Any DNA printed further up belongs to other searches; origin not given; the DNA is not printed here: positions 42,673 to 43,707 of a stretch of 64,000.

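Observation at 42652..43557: Orphan MvaI/BcnI-family restriction endonuclease immediately downstream of tRNA-Pro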

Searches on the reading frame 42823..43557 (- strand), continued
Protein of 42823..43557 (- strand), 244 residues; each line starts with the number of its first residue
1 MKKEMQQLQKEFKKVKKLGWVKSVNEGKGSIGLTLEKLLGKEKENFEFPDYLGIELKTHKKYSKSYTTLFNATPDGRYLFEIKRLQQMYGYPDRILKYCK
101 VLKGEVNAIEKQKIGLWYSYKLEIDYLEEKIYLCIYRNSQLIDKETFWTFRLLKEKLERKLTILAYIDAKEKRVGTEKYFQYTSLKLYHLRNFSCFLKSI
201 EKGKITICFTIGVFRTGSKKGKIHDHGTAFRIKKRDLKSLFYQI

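Call 15: find_encoding_contigs(protein=P0079, flank=8000, max_places=3)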
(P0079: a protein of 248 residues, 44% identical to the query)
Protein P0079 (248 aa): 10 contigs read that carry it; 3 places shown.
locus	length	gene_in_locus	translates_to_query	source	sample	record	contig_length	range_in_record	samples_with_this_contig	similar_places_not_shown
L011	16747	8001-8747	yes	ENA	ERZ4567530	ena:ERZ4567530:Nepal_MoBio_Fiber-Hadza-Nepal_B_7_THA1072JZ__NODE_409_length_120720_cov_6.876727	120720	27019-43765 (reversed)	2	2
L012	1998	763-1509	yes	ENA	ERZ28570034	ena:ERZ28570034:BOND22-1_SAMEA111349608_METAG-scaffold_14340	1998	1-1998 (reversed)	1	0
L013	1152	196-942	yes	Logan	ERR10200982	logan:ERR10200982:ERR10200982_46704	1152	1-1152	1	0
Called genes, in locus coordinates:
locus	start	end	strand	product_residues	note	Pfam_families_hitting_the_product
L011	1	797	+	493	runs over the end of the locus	PF03323:GerA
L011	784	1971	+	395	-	PF25198:Spore_GerAC_N, PF05504:Spore_GerAC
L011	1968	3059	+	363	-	PF03845:Spore_permease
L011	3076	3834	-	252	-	-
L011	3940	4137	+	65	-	PF13370:Fer4_13, PF13459:Fer4_15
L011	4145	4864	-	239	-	PF01479:S4, PF00849:PseudoU_synth_2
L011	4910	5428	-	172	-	PF07670:Gate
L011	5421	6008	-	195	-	PF07670:Gate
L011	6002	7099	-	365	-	PF00768:Peptidase_S11, PF07943:PBP5_C (weak)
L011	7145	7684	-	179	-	-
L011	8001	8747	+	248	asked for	PF15515:MvaI_BcnI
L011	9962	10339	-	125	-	PF00575:S1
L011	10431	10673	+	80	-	PF01106:NifU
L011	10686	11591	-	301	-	PF27663:Spore_coat_YutH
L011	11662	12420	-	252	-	-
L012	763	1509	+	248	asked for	PF15515:MvaI_BcnI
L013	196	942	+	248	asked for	PF15515:MvaI_BcnI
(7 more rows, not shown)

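Call 25: find_related_loci(query=A2, collection=genome_contigs, flank=10000)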
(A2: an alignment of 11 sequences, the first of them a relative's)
Query A2 (244 aa) in genome_contigs; peptide patterns used: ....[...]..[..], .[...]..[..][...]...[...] (x = any residue, [..] = any of these).
174 stretches matched a pattern; 45 encode a relative of the query (tblastn E <= 1e-3); 45 distinct loci.
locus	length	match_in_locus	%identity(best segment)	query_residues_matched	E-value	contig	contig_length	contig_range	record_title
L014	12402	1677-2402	76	3-244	4e-124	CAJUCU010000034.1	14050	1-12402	MAG TPA_asm: uncultured Bacilli bacterium isolate MGBC117562 genome assembly, contig: MGBC117562.34, whole genome shotgu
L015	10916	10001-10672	80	19-242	1e-122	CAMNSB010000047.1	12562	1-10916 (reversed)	MAG: uncultured Tenericutes bacterium isolate SRR19792995_bin.60_metawrap_v1.3_MAG genome assembly, contig: ERZ12290371_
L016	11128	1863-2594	65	1-244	8e-106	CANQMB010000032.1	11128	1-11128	MAG: uncultured Bacilli bacterium isolate Lapin-014__bin60 genome assembly, contig: Lapin-014__NODE_5079_length_11128_co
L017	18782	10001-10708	62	4-241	4e-101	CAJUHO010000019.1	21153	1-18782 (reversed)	MAG TPA_asm: uncultured Bacilli bacterium isolate MGBC137871 genome assembly, contig: MGBC137871.19, whole genome shotgu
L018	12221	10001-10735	48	1-244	3e-74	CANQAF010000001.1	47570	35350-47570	MAG: uncultured Bacilli bacterium isolate Lapin-002__bin35 genome assembly, contig: Lapin-002__NODE_959_length_47570_cov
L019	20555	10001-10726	48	1-241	1e-69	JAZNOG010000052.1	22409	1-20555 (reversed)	MAG: Bacilli bacterium isolate T1900044652_TS20190118.MAGScoT_cleanbin_000064 SGB_1442_k141_1080825, whole genome shotgu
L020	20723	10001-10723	46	5-244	2e-69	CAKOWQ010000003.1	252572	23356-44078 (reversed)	MAG: uncultured Bacilli bacterium isolate REFINED_METABAT215_TOP10_CONTIGS_1500_ASSEMBLY_K77_MERGED__Hadza_MoBio_hadza-A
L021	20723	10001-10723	48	5-244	3e-69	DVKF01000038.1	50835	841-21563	MAG TPA_asm: Candidatus Scybalousia intestinigallinarum isolate CHK193-12526 CHK193__C165550_L50835_ERR3414588, whole ge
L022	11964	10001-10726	48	1-241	1e-68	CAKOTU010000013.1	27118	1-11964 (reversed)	MAG: uncultured Bacilli bacterium isolate REFINED_METABAT215_TOP10_CONTIGS_1500_ASSEMBLY_K77_MERGED__Hadza_MoBio_hadza-E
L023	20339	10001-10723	48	5-244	3e-68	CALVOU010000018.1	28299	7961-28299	MAG: uncultured Bacilli bacterium isolate BRZ_II__bin7 genome assembly, contig: BRZ_II__NODE_2133_length_28299_cov_9.172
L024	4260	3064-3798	47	1-244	6e-68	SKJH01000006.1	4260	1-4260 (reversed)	MAG: Bacilli bacterium isolate CSBr16_96 CSBr16-36963, whole genome shotgun sequence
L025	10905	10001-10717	48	4-241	1e-66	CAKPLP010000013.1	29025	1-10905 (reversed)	MAG: uncultured Bacilli bacterium isolate REFINED_METABAT215_TOP10_CONTIGS_1500_ASSEMBLY_K77_MERGED__Hadza_MoBio_hadza-E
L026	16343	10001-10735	47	1-244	4e-65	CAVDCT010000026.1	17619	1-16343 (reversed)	Roseburia sp. AF12-17LB isolate H07620-L1_cleanbin_000017 genome assembly, contig: Spades_H07620-L1_contig_2273, whole g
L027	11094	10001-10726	43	1-241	1e-64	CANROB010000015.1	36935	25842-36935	MAG: uncultured Bacilli bacterium isolate Lapin-020__bin65 genome assembly, contig: Lapin-020__NODE_1272_length_36935_co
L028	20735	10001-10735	43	1-244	8e-64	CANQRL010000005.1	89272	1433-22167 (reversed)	MAG: uncultured Bacilli bacterium isolate Lapin-008__bin44 genome assembly, contig: Lapin-008__NODE_297_length_89272_cov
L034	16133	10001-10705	44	7-241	2e-61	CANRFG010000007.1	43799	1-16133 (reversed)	MAG: uncultured Bacilli bacterium isolate Lapin-023__bin93 genome assembly, contig: Lapin-023__NODE_1185_length_43799_co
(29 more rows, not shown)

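Call 43: search_protein_representatives(protein=window:42823-43557:-)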
Query: 244 residues. Proteins with E-value up to 0.001 (for the whole library): 1414; up to 1e-10: 665; up to 1e-30: 160. The best 150 are listed.
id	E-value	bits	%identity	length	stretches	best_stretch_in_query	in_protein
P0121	5.9e-67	242.1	48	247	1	1-242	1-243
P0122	1.6e-66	240.6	48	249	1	6-241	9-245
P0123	3.2e-63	229.9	49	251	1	6-241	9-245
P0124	3.2e-61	223.3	48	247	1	2-242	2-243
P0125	1.2e-59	218.1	44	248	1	3-243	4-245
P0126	1.1e-58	215.0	44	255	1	6-243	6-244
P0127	1.3e-58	214.8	46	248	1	3-241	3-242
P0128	2.4e-58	213.9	41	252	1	4-243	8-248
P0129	2.4e-57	210.6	45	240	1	8-241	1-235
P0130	7.2e-57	209.1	46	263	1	2-242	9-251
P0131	9.1e-57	208.7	45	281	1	8-242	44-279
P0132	1.4e-56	208.1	44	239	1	5-244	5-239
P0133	1.6e-56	207.9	44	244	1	9-242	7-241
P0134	8.8e-56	205.5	44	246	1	7-241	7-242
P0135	1.8e-54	201.2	42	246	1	1-242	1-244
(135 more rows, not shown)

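Call 63: find_encoding_contigs(protein=P0112, flank=6000, max_places=2)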
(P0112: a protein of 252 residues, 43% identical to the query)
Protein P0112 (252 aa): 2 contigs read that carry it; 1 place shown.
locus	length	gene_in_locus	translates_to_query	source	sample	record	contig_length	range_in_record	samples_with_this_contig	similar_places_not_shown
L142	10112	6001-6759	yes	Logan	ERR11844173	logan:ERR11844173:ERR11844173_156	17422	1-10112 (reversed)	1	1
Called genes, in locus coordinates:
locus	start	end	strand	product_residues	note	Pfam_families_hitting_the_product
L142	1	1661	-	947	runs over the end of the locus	-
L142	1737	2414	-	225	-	PF00578:AhpC-TSA, PF08534:Redoxin, PF10417:1-cysPrx_C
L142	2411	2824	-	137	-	PF01475:FUR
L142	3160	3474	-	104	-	PF12643:MazG-like (weak)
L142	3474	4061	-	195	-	PF03167:UDG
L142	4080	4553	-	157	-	-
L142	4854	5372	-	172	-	PF00293:NUDIX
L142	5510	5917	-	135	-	PF04266:ASCH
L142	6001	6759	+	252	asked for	PF15515:MvaI_BcnI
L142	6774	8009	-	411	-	PF01555:N6_N4_Mtase (faint), PF01170:UPF0020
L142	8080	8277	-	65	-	-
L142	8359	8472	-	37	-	-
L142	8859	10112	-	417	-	?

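Call 68: search_protein_families(library=padloc, proteins=[window:42823-43557:-, L002:6933-7940:+], max_evalue=0.01)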
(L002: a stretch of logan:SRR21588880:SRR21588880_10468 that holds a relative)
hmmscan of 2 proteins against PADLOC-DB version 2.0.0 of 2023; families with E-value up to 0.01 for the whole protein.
window:42823-43557:- (244 aa): 4 families
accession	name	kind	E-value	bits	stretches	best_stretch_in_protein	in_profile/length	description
PDLC03521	REase_II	-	2.6e-36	123.5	1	5-237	5-236/246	Type II restriction enzyme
PDLC03524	REase_II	-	6.5e-15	53.6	1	7-241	8-251/260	Type II restriction enzyme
PDLC03305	MTase_II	-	9.3e-14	49.5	1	7-241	261-504/513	Type II methyltransferase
PDLC03584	REase_II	-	1.1e-11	42.4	1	8-237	174-391/405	Type II restriction enzyme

L002:6933-7940:+ (336 aa): 0 families

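Call 81: search_protein_families(library=pfam, proteins=[L014:2807-3769:+, L015:8238-9845:+, L014:3945-4250:+, L034:11118-11996:+, L034:12990-13922:+], max_evalue=0.01)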
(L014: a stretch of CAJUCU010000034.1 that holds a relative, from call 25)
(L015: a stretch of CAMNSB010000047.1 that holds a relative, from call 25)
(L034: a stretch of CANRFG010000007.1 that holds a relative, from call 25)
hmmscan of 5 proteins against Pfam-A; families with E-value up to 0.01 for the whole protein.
L014:2807-3769:+ (321 aa): 1 family
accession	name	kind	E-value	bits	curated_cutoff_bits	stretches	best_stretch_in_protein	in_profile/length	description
PF07751.16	Abi_2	-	2e-41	142.7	25.6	1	31-229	2-184/184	Abi-like protein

L015:8238-9845:+ (536 aa): 0 families

L014:3945-4250:+ (102 aa): 0 families

L034:11118-11996:+ (292 aa): 3 families
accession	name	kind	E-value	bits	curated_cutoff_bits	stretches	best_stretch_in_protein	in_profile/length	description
PF23343.2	REP_ORF2-G2P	-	4.4e-18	65.8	27.8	1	114-226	2-98/99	Replication-associated protein ORF2/G2P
PF20199.4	RepSA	-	6.2e-05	22.7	34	0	213-237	295-319/438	Replication initiator protein, pSAM2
PF05840.19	Phage_GPA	-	0.0048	16.4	31.4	1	115-229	186-320/321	Bacteriophage replication gene A protein (GPA)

L034:12990-13922:+ (310 aa): 2 families
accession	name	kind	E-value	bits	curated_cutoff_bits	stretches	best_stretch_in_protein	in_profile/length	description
PF00589.27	Phage_integrase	-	6e-19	68.9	27.1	1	118-292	7-168/172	Phage integrase family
PF14659.12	Phage_int_SAM_3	-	3.7e-06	27.5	22.6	1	6-60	2-56/58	Phage integrase, N-terminal SAM-like domain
